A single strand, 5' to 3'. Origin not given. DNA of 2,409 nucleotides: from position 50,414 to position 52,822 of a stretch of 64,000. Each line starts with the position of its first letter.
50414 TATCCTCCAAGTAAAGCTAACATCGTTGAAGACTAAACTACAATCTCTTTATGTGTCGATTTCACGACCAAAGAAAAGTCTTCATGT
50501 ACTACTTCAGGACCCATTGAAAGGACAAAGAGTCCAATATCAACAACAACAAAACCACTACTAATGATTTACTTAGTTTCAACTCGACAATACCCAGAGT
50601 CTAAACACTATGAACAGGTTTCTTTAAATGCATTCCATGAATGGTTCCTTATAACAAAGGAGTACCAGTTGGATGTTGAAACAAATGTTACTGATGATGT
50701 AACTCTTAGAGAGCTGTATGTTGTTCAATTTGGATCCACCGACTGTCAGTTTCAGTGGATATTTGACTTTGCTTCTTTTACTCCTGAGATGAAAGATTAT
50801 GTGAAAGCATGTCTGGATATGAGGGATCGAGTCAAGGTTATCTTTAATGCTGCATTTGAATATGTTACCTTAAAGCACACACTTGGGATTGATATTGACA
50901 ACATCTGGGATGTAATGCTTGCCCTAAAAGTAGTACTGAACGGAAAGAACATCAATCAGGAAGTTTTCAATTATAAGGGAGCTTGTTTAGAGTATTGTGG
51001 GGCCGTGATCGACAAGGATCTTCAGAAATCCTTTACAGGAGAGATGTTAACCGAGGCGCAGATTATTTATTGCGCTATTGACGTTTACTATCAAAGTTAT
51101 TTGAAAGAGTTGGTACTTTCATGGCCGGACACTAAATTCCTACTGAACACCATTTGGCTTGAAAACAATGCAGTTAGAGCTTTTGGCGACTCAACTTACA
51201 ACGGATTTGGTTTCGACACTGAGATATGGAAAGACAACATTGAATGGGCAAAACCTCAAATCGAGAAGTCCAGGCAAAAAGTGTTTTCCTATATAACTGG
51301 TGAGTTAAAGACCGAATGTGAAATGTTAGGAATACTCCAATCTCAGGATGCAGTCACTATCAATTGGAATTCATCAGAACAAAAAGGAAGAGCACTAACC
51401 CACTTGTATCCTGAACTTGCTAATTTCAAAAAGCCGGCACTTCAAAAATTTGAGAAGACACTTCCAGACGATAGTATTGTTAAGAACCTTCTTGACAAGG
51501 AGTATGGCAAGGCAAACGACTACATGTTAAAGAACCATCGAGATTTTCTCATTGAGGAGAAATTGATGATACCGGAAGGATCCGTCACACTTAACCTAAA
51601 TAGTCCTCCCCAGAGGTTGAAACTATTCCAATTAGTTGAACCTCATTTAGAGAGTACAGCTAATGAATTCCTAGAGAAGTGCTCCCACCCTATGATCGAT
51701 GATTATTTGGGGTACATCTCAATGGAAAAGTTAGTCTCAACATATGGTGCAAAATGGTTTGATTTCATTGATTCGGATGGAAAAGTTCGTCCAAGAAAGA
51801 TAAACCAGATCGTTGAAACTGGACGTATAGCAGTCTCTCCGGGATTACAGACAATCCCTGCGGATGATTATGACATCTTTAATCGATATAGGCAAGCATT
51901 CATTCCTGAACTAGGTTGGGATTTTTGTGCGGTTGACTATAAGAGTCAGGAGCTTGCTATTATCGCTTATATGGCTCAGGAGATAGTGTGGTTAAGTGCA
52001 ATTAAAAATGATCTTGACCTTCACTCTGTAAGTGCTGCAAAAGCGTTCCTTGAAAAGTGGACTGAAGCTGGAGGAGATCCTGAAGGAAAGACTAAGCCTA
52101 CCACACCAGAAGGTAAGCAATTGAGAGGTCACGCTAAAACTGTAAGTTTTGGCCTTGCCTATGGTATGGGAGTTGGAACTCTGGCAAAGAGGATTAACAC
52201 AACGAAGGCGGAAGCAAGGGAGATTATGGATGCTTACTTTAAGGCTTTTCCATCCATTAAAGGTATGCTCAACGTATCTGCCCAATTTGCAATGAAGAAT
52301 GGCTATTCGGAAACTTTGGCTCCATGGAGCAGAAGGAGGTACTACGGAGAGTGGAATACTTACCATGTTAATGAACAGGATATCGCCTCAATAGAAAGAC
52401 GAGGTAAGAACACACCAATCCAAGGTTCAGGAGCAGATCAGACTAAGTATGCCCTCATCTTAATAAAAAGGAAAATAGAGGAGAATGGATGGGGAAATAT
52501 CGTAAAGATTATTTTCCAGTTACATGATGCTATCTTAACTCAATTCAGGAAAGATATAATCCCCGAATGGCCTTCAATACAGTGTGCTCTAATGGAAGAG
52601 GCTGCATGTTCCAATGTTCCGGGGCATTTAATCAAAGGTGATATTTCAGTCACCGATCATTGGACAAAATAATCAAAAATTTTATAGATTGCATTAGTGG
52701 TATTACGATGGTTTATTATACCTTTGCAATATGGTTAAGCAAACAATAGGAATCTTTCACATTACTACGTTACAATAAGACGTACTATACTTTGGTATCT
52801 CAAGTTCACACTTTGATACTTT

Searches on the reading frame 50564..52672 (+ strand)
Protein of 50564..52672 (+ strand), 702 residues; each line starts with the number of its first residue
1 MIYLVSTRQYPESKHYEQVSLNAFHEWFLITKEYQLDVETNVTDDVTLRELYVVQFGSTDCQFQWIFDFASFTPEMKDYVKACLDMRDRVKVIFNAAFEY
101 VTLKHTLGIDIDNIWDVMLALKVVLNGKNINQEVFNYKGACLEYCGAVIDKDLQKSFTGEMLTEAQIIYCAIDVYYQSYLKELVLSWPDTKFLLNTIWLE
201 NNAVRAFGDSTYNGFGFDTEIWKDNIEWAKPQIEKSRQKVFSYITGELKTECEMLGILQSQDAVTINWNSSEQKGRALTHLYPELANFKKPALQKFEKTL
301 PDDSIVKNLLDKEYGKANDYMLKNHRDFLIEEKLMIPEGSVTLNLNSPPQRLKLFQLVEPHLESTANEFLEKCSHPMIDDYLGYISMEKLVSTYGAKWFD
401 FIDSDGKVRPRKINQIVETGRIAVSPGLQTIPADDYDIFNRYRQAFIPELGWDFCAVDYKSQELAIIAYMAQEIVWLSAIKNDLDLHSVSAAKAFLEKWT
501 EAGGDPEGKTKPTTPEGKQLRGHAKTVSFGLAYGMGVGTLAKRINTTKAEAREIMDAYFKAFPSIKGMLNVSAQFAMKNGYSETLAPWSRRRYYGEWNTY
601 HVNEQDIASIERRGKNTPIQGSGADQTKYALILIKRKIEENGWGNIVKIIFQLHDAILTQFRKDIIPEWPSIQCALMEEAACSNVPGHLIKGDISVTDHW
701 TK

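Call 13: search_protein_families(library=pfam, proteins=[window:50564-52672:+], max_evalue=0.001)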
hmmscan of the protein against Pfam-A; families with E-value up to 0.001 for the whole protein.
window:50564-52672:+ (702 aa): 2 families
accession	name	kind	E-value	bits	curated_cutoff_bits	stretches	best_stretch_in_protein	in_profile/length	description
PF00476.26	DNA_pol_A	-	7.3e-58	196.8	34.3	1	343-700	30-379/381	DNA polymerase family A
PF01612.26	DNA_pol_A_exo1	-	8.3e-11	42.4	23.6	1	32-180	21-164/173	3'-5' exonuclease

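Call 14: search_dna_similar(query=window:50564-52672:+, collection=phages, mode=protein, max_rows=15)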
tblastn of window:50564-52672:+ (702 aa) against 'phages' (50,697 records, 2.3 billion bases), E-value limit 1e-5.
Records with a match: 3204; places in all: 3206; records where one place covers at least 80% of the query: 23.
Best place of each record, by identity: <60% 3204.
By first word of the organism name: Mycobacterium 946; Salmonella 316; Staphylococcus 278; Bacillus 227; Escherichia 150; Enterococcus 143; Vibrio 138; Microbacterium 118; Gordonia 98; Klebsiella 85; and 82 more.
By host as written in the record: Mycobacterium smegmatis mc2 155 689; - 253; Mycobacterium smegmatis mc#155 123; Staphylococcus aureus 93; Microbacterium foliorum NRRL B-24224 59; Salmonella enterica subsp. enterica serovar Enteritidis PT1 53; Escherichia coli 52; Listeria monocytogenes 49; and 556 more.
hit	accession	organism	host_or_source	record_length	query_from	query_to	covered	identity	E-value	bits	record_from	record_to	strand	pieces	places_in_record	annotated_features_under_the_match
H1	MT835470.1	Bacteriophage sp.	human fecal samples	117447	1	701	100%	24.1%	3e-26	121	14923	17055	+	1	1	record has no annotation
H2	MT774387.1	uncultured phage cr111_1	human feces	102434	1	700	85%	25.9%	7e-17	168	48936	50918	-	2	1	DNA polymerase I | muconolactone isomerase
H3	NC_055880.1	uncultured phage cr111_1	human feces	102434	1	700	85%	25.9%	7e-17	168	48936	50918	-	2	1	DNA polymerase I | muconolactone isomerase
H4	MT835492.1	Bacteriophage sp.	human fecal samples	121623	1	655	93%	23.4%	7e-17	92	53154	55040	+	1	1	record has no annotation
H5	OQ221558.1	Bacteroides phage PhiCrAssBcn23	Bacteroides intestinalis DSM 108646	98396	1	581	83%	25.0%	9e-20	100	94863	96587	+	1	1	hypothetical protein (x2)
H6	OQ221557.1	Bacteroides phage PhiCrAssBcn22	Bacteroides intestinalis DSM 108646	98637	1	581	83%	25.0%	9e-20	100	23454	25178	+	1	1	hypothetical protein (x2)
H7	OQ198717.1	Kehishuvirus sp. 'tikkala'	Bacteroides cellulosilyticus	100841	1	581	83%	25.0%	1e-19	100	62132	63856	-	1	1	DNA polymerase A | muconolactone isomerase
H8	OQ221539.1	Bacteroides phage PhiCrAssBcn4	Bacteroides intestinalis DSM 108646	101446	1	581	83%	25.0%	2e-19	100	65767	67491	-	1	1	hypothetical protein (x2)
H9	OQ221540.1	Bacteroides phage PhiCrAssBcn5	Bacteroides intestinalis DSM 108646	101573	1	581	83%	25.0%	2e-19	100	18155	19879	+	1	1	hypothetical protein (x2)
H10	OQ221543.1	Bacteroides phage PhiCrAssBcn8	Bacteroides intestinalis DSM 108646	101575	1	581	83%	25.0%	2e-19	100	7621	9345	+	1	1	hypothetical protein (x2)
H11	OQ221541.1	Bacteroides phage PhiCrAssBcn6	Bacteroides intestinalis DSM 108646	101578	1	581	83%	25.0%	2e-19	100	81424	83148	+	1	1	hypothetical protein (x2)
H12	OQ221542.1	Bacteroides phage PhiCrAssBcn7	Bacteroides intestinalis DSM 108646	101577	1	581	83%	25.0%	2e-19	100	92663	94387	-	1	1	hypothetical protein (x2)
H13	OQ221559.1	Bacteroides phage PhiCrAssBcn24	Bacteroides intestinalis DSM 108646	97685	1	581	83%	25.0%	2e-19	100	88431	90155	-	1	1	hypothetical protein (x2)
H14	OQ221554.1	Bacteroides phage PhiCrAssBcn19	Bacteroides intestinalis DSM 108646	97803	1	581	83%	25.0%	2e-19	100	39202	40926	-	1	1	hypothetical protein (x2)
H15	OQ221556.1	Bacteroides phage PhiCrAssBcn21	Bacteroides intestinalis DSM 108646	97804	1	581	83%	25.0%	2e-19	100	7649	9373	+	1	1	hypothetical protein (x2)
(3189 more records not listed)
